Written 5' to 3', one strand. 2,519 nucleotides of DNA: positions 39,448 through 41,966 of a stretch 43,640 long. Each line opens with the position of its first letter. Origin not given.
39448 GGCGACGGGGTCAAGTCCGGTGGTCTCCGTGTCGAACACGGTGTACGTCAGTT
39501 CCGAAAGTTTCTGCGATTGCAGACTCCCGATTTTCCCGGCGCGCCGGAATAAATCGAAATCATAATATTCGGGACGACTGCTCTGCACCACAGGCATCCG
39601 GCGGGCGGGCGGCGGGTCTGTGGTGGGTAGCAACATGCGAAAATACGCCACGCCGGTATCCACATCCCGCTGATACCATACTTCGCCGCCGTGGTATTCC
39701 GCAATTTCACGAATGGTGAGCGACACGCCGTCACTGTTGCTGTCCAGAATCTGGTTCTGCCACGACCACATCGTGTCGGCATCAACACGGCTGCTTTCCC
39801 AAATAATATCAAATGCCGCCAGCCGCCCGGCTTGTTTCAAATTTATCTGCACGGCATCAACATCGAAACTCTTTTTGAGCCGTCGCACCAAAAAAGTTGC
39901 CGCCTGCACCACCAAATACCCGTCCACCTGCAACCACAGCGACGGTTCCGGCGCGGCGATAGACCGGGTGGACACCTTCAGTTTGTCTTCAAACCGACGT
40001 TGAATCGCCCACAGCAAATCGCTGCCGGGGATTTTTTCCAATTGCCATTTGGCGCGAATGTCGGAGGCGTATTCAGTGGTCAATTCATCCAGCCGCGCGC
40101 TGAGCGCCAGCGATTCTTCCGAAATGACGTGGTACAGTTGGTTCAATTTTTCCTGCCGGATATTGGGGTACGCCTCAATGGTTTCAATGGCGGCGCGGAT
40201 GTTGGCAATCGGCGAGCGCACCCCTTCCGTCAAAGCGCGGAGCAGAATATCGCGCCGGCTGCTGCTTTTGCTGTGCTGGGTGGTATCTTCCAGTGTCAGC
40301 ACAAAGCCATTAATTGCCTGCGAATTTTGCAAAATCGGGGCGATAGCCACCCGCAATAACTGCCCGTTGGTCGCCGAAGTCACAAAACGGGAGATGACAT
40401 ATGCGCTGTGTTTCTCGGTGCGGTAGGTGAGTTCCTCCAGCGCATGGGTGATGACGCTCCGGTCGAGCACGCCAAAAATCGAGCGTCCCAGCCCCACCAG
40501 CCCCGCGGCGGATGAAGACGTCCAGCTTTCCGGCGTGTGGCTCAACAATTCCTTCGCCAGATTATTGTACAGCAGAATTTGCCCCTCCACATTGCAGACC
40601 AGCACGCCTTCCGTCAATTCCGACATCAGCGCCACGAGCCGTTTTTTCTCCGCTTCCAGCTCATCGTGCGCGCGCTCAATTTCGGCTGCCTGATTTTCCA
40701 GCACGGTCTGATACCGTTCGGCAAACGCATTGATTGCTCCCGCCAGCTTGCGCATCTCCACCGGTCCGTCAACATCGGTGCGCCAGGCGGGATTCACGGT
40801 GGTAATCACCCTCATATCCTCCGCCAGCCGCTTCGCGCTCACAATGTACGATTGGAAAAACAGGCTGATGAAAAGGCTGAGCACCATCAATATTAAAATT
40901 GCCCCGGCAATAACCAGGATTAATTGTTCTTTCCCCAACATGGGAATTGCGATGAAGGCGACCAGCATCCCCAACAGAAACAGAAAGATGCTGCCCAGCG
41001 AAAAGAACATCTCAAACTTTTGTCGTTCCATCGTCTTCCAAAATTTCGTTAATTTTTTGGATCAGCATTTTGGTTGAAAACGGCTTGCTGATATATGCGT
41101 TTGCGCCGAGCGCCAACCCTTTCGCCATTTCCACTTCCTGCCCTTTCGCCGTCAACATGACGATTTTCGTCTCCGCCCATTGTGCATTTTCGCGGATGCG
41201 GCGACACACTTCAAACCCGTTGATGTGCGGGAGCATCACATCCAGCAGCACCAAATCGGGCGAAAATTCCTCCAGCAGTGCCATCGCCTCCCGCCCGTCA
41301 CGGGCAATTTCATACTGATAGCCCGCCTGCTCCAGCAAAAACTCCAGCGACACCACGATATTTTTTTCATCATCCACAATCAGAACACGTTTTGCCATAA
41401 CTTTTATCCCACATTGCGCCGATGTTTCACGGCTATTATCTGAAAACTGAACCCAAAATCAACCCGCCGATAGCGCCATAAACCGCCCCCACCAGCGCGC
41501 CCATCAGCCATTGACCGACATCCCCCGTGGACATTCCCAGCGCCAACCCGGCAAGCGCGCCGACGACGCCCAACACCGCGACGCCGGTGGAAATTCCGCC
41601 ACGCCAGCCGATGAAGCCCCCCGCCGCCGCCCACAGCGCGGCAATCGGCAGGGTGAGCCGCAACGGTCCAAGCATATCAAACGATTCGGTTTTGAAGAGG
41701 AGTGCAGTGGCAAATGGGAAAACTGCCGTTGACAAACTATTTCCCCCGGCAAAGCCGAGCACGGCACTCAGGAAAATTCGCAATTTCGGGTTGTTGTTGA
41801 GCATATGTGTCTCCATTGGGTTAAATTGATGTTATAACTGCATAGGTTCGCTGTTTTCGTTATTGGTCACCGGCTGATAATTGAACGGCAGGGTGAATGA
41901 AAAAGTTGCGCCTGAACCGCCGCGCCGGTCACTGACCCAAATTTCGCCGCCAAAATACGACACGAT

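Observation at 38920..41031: Pseudo-histidine kinase (His to Glu in the H-box, no ATP-lid motifs) covalently fused to an intact DEDDh exonuclease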

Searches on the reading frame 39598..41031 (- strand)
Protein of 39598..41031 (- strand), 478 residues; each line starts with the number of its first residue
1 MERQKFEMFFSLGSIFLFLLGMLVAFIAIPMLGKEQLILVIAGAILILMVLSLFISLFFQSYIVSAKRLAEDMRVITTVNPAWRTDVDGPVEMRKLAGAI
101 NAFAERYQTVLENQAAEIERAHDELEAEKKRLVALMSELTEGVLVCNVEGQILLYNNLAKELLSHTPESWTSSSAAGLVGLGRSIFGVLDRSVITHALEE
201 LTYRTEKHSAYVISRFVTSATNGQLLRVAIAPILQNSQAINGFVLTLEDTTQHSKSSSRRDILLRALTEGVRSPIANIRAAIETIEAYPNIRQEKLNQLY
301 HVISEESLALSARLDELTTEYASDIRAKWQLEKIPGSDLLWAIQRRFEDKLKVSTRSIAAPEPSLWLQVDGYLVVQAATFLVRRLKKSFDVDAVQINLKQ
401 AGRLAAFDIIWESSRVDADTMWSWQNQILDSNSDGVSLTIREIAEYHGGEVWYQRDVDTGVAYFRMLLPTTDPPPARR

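Call 7: search_solved_structures(query=window:39598-41031:-, max_evalue=10, show_alignments=3)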
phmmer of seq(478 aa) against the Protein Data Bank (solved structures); distinct sequences matched with E-value up to 10: 17.
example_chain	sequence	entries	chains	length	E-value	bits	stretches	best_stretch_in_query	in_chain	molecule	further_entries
4i5s_A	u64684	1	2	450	6e-09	38.2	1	39-401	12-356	Putative histidine kinase CovS; VicK-like protein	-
4mn5_A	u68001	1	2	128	0.0019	20.1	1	118-255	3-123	Sensor protein kinase WalK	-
7duc_A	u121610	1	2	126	0.0046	18.8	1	119-253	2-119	Sensor protein kinase WalK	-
6azr_A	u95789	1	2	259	0.17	13.6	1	435-465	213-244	Sensor histidine kinase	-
3dge_A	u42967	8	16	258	0.18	13.6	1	435-465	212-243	Sensor protein | Histidine kinase | Sensor histidine kinase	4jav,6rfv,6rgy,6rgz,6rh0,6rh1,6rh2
5uht_A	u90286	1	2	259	0.18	13.5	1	435-465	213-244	Sensor histidine kinase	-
6rh7_A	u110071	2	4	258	0.18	13.5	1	435-465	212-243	Sensor histidine kinase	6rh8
2c2a_A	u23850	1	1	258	0.18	13.5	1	435-465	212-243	SENSOR HISTIDINE KINASE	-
6b3o_A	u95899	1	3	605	0.42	12.4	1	237-345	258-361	Spike glycoprotein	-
8a7f_A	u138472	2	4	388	0.52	12.1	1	434-472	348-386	Putative Sensory box protein,Sensor protein FixL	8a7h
5xgb_A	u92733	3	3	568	0.53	12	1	122-257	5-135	Uncharacterized protein | Uncharacterized protein PA0861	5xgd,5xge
8a3u_A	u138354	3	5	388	0.53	12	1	434-472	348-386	Putative Sensory box protein,Sensor protein FixL | Putative Sensory box protein,Putative Sensory box protein,Sensor protein FixL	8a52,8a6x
4jas_A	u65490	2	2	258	0.71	11.6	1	435-465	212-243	Histidine kinase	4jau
9ovk_A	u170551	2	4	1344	0.8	11.4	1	228-334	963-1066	Spike glycoprotein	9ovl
4gcz_A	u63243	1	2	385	0.88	11.3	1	434-472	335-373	Blue-light photoreceptor, Sensor protein fixL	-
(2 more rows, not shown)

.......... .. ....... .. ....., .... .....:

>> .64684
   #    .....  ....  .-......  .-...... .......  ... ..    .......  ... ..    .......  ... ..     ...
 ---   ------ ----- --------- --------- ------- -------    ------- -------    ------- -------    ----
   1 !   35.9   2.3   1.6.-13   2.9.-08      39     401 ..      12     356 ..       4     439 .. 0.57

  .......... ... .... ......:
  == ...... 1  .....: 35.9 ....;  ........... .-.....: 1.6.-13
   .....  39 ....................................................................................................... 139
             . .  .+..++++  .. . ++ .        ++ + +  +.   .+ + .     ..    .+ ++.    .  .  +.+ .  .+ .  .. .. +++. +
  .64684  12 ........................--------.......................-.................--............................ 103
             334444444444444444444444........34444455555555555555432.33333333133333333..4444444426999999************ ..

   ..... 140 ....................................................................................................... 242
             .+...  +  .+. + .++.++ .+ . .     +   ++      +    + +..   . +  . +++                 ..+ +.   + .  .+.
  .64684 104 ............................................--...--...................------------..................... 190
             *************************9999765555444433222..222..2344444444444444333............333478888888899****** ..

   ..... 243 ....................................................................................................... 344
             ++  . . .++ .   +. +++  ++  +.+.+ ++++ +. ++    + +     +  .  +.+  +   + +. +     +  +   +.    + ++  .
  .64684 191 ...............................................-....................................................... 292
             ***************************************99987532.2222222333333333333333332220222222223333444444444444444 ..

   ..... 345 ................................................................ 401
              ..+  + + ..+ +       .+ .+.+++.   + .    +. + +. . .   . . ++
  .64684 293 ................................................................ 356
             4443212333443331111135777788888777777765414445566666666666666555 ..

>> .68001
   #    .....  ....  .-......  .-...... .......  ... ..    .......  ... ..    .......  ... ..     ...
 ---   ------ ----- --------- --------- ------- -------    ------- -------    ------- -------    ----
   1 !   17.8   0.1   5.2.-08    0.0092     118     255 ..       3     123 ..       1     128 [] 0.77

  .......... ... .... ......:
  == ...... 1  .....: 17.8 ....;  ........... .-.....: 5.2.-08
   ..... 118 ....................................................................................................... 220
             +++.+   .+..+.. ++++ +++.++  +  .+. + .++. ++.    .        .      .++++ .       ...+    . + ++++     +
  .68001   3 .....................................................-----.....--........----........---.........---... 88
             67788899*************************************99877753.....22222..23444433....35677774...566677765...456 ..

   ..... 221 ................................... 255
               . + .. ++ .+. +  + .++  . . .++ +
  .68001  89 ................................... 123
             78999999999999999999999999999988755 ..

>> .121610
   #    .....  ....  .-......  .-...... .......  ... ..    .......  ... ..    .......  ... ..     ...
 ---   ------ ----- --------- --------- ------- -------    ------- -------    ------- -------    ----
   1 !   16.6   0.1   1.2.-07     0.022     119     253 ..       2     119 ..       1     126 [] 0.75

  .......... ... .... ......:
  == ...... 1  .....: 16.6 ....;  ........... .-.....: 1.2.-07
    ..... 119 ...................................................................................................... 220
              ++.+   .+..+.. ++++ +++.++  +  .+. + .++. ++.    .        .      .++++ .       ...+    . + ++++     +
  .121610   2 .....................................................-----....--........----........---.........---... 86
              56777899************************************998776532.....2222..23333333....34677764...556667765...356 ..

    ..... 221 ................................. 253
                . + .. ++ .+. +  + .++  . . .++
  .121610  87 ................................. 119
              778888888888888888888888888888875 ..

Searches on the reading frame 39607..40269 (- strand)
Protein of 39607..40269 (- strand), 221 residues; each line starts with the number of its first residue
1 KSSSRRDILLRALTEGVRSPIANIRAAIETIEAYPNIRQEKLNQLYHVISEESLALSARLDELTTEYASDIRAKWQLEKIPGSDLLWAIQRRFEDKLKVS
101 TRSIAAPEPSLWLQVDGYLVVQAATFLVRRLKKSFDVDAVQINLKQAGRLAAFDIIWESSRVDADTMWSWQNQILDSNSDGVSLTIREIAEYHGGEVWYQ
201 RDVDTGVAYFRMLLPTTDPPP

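Call 52: search_protein_representatives(protein=window:39607-40269:-)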
Query: 221 residues. Proteins with E-value up to 0.001 (for the whole library): 604; up to 1e-10: 375; up to 1e-30: 54. The best 150 are listed.
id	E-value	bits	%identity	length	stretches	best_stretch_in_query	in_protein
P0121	2.4e-67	242.8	52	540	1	2-219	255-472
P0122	6.0e-62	225.2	51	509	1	3-216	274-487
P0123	2.3e-53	197.2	46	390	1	2-216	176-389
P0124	7.9e-46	172.5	41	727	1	2-216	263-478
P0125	4.8e-45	170.0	44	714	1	3-221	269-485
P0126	6.6e-45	169.5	40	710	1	3-217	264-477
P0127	7.0e-44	166.2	39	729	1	3-221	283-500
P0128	1.3e-43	165.3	38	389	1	3-216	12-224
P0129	1.5e-43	165.1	43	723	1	2-217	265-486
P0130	2.3e-43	164.5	41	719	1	3-221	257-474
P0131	1.2e-42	162.1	37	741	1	4-219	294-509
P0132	1.5e-42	161.8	36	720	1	1-219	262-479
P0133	1.5e-42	161.8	37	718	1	2-217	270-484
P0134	1.4e-41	158.6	38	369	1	2-219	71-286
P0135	3.5e-40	154.1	37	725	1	3-219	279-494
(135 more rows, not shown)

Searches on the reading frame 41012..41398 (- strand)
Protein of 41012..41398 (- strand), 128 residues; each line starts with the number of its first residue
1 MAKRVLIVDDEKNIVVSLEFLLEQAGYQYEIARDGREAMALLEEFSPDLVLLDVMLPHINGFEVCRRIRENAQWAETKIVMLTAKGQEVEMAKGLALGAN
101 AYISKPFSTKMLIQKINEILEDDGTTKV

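Call 3: search_protein_families(library=pfam, proteins=[window:41012-41398:-], max_evalue=0.1)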
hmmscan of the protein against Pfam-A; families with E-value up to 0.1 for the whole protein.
window:41012-41398:- (128 aa): 4 families
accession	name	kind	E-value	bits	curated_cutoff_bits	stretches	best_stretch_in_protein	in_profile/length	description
PF00072.30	Response_reg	-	9.7e-31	106.7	30.2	1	5-117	1-111/111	Response regulator receiver domain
PF23198.2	PDE8A_N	-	2.7e-06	27.8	29.6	1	6-95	14-104/147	PDE8A-like, N-terminal domain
PF20274.4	cREC_REC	-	0.00022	22.3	27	1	6-85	3-75/88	Cyclic-phosphate processing Receiver domain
PF20161.5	VpsR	-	0.0022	18.2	23.7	1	3-55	11-60/121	VpsR domain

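Call 4: search_protein_families(library=ncbifam, proteins=[window:41012-41398:-], max_evalue=0.1)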
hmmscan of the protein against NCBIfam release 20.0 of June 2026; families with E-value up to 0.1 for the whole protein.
window:41012-41398:- (128 aa): 106 families (the best 25 are shown)
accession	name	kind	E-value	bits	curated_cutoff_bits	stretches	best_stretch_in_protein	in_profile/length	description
NF040534.1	resp_reg_YycF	equivalog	4.5e-34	117.7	340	1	3-118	1-113/231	response regulator YycF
TIGR02154.1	PhoB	equivalog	7.8e-34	116.9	296.2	1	1-120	1-120/226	phosphate regulon transcriptional regulator PhoB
NF045944.1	ResRegRpaBCyano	equivalog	3.3e-32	111.7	330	1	6-121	1-113/229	response regulator transcription factor RpaB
NF040689.1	MtrAB_MtrA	equivalog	2.3e-31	108.9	300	1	5-120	1-113/219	MtrAB system response regulator MtrA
NF053854.1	RespRegPhoBBctds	equivalog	2.9e-30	105.3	270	1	5-122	1-117/225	two-component system response regulator PhoB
NF008296.0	PRK11083.1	equivalog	3.6e-29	101.8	273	1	2-121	3-119/228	two-component system response regulator CreB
NF041733.1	resp_reg_CseB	equivalog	3e-28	98.8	350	1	4-120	2-115/228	two-component system response regulator CseB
NF033117.2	vanR_ACDEGLN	exception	7.9e-28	97.6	350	1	5-117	1-110/226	VanR-ABDEGLN family response regulator transcription factor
NF007135.0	PRK09581.1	equivalog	2.8e-27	95.7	474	1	1-117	1-117/457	PleD family two-component system response regulator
NF007005.1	PRK09468.1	equivalog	4.9e-27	94.9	331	1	3-121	4-120/237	osmolarity response regulator transcription factor OmpR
NF008199.0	PRK10955.1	equivalog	1.3e-26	93.9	341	1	3-121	2-116/232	envelope stress response regulator transcription factor CpxR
NF007546.0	PRK10161.1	equivalog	1.6e-25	90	471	1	1-120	1-120/229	phosphate response regulator transcription factor PhoB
TIGR02875.1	spore_0_A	equivalog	7.8e-25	87.6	200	1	4-122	4-124/262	sporulation transcription factor Spo0A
NF007982.1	PRK10710.1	equivalog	8.7e-25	87.7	380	1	3-121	8-123/235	envelope stress response regulator BaeR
NF033120.0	vanR_FM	exception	2e-24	86.5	460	1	5-119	6-117/231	vancomycin resistance response regulator transcription factor, VanR-F/VanR-M family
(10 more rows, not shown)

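Call 72: search_protein_families(library=padloc, proteins=[window:41012-41398:-], max_evalue=0.001)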
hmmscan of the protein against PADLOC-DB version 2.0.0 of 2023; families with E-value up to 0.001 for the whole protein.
window:41012-41398:- (128 aa): 3 families
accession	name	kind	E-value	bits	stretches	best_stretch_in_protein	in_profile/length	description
PDLC00405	SduA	-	3.8e-09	34.5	1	2-61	6-65/323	DUF4263 domain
PDLC04725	PDC-M60B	-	4.8e-06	24.5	1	3-60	4-63/158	-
PDLC04055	PD-T4-6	-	3.5e-05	20.8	1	2-123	365-486/496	-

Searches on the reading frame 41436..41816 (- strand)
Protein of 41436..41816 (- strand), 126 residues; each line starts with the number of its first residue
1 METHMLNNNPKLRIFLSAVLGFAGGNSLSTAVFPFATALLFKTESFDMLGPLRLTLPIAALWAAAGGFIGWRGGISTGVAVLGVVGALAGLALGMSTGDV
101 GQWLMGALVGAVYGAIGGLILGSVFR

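Call 3: search_protein_families(library=pfam, proteins=[window:41436-41816:-], max_evalue=0.1)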
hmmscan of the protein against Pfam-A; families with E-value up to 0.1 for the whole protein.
window:41436-41816:- (126 aa): 1 family
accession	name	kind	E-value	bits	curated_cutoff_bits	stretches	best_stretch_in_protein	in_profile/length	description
PF13436.11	Gly-zipper_OmpA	-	0.013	15.7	27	1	83-120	8-42/44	Glycine-zipper domain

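Call 4: search_protein_families(library=ncbifam, proteins=[window:41436-41816:-], max_evalue=0.1)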
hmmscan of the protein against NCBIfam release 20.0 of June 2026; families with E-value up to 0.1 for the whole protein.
window:41436-41816:- (126 aa): 1 family
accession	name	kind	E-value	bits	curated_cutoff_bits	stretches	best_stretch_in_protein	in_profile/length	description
NF053611.1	YiaD_Gzip_OmpA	equivalog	0.062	13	175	1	81-123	27-69/206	YiaD family glycine zipper/OmpA-like lipoprotein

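Call 72: search_protein_families(library=padloc, proteins=[window:41436-41816:-], max_evalue=0.001)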
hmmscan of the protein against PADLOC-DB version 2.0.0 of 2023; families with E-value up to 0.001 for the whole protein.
window:41436-41816:- (126 aa): 0 families
